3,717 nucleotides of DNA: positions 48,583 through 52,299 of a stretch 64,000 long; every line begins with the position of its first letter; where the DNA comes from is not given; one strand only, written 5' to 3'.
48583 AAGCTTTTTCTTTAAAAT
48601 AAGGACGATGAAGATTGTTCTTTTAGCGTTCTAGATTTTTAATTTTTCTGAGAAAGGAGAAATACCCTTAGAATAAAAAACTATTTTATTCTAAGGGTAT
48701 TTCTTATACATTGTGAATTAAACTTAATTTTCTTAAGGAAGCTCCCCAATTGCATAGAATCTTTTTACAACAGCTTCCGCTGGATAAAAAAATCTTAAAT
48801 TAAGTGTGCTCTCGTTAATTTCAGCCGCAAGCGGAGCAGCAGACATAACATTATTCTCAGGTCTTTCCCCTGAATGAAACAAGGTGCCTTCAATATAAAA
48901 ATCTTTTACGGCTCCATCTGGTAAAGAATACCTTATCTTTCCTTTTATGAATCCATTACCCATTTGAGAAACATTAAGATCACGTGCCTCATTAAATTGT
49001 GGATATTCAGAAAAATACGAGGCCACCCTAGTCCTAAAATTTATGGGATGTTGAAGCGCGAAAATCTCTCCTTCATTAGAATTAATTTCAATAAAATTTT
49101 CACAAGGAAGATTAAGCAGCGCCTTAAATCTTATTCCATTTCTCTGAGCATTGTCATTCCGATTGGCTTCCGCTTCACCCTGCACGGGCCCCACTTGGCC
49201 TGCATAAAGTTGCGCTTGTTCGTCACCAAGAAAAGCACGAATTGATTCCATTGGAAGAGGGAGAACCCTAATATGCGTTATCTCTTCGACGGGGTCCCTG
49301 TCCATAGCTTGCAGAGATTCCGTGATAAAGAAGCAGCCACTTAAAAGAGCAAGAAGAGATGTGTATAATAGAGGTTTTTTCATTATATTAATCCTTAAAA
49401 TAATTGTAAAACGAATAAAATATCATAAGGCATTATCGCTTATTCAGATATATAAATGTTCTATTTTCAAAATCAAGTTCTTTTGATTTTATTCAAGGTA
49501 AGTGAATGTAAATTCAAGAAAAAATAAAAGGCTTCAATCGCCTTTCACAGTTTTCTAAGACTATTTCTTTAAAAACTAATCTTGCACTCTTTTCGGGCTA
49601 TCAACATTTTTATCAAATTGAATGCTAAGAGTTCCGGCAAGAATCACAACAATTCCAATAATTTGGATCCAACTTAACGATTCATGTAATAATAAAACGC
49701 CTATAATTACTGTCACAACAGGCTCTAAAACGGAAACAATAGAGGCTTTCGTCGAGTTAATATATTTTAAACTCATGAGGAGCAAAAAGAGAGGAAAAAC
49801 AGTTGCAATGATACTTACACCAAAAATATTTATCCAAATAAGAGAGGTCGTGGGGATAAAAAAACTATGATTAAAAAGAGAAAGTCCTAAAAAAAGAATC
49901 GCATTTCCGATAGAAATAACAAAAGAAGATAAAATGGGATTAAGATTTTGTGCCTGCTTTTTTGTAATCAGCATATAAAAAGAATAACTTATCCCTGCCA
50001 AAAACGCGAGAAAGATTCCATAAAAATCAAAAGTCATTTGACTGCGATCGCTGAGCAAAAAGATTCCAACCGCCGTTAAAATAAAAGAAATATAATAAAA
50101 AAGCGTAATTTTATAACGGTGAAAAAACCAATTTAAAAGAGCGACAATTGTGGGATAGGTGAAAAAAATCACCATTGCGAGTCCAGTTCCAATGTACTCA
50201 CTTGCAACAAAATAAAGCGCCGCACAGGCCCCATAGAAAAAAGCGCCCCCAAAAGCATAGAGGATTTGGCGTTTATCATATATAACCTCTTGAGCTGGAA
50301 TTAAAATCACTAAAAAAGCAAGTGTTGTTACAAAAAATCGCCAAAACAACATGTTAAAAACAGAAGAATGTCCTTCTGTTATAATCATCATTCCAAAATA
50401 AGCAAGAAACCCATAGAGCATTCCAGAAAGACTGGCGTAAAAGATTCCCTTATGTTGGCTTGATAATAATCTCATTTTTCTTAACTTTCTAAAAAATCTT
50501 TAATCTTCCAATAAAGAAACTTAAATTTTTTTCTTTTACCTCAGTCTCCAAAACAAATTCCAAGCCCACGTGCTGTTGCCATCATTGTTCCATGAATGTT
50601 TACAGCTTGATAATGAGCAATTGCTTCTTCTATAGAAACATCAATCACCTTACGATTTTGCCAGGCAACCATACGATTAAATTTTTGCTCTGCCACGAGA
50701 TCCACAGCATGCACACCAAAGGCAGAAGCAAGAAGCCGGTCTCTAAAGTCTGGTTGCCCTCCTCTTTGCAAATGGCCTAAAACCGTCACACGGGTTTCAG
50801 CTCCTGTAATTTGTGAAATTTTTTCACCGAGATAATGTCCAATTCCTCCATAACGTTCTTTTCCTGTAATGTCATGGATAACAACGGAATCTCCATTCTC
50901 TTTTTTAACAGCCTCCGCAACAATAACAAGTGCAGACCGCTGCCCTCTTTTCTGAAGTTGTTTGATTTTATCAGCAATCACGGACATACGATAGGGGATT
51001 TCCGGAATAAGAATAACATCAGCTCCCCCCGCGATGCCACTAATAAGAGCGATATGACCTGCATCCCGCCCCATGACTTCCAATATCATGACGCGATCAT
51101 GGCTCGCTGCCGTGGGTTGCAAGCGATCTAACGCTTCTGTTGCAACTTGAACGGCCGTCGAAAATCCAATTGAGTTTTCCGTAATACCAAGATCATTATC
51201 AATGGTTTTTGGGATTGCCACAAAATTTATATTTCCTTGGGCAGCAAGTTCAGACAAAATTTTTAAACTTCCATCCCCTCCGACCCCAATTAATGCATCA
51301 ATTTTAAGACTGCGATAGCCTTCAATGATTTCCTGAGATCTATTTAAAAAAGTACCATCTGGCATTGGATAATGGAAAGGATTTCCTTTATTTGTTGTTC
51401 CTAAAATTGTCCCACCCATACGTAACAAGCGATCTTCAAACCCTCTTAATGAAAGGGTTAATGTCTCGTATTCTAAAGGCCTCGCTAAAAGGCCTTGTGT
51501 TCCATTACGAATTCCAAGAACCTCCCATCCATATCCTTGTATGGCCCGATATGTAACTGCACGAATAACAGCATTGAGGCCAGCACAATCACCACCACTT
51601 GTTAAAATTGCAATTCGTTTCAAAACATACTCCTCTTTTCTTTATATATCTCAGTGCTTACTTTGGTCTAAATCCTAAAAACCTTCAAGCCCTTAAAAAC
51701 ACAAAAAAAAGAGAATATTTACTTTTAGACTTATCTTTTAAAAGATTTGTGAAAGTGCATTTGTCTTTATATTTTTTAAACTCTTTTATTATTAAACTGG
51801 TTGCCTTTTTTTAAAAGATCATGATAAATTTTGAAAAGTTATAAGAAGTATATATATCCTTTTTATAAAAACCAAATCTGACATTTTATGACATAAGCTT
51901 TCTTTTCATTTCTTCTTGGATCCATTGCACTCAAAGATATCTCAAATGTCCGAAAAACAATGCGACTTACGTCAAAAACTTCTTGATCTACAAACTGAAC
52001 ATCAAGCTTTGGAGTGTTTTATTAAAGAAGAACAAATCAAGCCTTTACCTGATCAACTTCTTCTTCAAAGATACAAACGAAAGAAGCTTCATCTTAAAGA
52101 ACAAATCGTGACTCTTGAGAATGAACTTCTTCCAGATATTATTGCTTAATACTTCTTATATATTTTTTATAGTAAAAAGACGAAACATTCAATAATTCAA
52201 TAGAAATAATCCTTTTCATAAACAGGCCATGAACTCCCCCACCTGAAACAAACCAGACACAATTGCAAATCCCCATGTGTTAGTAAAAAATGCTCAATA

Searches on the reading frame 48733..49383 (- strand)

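Call 10: search_protein_families(library=pfam, proteins=[window:48733-49383:-], max_evalue=0.001)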
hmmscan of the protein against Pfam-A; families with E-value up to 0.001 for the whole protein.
window:48733-49383:- (216 aa): 1 family
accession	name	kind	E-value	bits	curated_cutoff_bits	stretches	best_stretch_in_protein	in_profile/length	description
PF08139.17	LPAM_1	-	0.00018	22.2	20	1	1-17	1-17/18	Prokaryotic membrane lipoprotein lipid attachment site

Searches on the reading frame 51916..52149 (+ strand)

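Call 66: search_protein_families(library=pfam, proteins=[window:51916-52149:+], max_evalue=0.001)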
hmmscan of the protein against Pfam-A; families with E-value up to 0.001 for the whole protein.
window:51916-52149:+ (77 aa): 1 family
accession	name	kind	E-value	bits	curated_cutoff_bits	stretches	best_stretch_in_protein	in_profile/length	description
PF04325.18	DUF465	-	5.6e-09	36.3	25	1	25-68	4-48/48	Protein of unknown function (DUF465)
